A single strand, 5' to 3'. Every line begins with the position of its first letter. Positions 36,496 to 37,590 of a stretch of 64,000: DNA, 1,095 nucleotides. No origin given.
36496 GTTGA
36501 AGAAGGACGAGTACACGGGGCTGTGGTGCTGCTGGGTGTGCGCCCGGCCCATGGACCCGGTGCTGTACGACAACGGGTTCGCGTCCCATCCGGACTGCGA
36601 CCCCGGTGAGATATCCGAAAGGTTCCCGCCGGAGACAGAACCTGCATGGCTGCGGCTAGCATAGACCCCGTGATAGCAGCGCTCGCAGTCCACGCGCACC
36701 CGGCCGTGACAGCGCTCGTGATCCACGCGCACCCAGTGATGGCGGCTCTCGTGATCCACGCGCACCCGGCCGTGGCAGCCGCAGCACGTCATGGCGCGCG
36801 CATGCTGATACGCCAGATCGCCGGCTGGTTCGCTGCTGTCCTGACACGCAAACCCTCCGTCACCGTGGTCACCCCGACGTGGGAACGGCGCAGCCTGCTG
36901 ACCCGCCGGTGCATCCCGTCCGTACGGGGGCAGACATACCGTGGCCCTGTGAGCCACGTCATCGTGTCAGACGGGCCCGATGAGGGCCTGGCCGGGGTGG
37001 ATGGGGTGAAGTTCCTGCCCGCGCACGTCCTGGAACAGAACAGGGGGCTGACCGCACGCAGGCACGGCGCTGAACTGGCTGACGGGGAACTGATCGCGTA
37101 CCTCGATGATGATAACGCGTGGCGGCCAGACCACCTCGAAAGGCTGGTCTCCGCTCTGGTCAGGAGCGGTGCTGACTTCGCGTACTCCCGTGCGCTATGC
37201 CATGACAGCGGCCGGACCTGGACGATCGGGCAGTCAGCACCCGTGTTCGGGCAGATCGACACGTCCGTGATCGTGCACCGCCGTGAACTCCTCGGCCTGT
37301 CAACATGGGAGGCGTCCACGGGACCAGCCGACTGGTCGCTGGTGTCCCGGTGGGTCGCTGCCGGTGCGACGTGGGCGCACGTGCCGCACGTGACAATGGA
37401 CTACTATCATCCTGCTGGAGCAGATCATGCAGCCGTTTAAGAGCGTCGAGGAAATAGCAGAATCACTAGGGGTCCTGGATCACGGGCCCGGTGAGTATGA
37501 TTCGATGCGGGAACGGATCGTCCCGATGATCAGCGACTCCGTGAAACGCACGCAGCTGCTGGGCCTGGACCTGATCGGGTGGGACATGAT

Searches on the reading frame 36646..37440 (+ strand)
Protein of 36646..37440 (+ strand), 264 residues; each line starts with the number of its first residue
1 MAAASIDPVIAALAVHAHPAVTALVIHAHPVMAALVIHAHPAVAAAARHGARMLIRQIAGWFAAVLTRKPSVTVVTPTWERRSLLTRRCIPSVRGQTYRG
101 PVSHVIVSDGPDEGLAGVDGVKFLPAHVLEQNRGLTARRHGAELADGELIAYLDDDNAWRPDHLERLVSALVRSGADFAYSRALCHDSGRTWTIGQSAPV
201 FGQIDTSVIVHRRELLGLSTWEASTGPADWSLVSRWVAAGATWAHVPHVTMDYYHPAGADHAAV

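Call 5: search_protein_families(library=pfam, proteins=[window:36646-37440:+], max_evalue=0.01)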
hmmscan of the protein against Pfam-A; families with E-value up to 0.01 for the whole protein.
window:36646-37440:+ (264 aa): 2 families
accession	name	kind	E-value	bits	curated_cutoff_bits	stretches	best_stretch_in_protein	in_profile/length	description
PF00535.33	Glycos_transf_2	-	7.1e-14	52.5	23.3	1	73-195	1-127/168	Glycosyl transferase family 2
PF13641.12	Glyco_tranf_2_3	-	1.4e-05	25.7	27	1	70-193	1-132/230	Glycosyltransferase like family 2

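Call 19: search_protein_families(library=ncbifam, proteins=[window:36646-37440:+], max_evalue=0.01)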
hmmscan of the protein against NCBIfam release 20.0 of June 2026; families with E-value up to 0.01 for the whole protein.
window:36646-37440:+ (264 aa): 10 families
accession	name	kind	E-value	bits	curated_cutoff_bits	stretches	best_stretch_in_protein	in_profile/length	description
TIGR03965.1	mycofact_glyco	equivalog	4e-11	42.4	280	1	44-186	48-194/467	mycofactocin biosynthesis glycosyltransferase MftF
NF047683.1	TeichurnBiosyTuaG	equivalog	9.1e-10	38.6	400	1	67-181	3-121/252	teichuronic acid biosynthesis protein TuaG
NF041394.1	GtaseAglG_Halo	equivalog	5.2e-09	35.8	440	1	71-171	4-107/304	glucosyl-dolichyl phosphate glucuronosyltransferase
NF041875.1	EPS_EpsD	equivalog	2.2e-08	33.9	370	1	72-170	1-103/325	exopolysaccharide biosynthesis glycosyltransferase EpsD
TIGR04242.1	nodulat_NodC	equivalog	2.5e-05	23.4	550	1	67-192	45-177/395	chitooligosaccharide synthase NodC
NF007453.0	PRK10018.1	equivalog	0.00015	21.5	382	1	67-170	3-110/280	colanic acid biosynthesis glycosyltransferase WcaA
TIGR04017.1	WcaA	equivalog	0.00022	20.9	495.75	1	67-170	2-109/279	colanic acid biosynthesis glycosyltransferase WcaA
NF038302.1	EPS_HpsE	equivalog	0.00086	18.4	300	1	127-164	66-104/307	hormogonium polysaccharide biosynthesis glycosyltransferase HpsE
NF007482.0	PRK10073.1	equivalog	0.0016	17.5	423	1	69-180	5-119/334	glycosyltransferase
NF050050.1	ProtGlycPglI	equivalog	0.0034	16.8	500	0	70-170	2-107/306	GalNAc(5)-diNAcBac-PP-undecaprenol beta-1,3-glucosyltransferase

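Call 57: search_protein_families(library=phrogs, proteins=[window:36646-37440:+], max_evalue=0.01)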
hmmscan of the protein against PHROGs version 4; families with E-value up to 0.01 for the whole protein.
window:36646-37440:+ (264 aa): 1 family
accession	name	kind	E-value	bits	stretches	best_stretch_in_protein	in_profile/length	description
phrog_14775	-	moron, auxiliary metabolic gene and host takeover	3.8e-10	40.7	1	70-189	3-104/203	glycosyltransferase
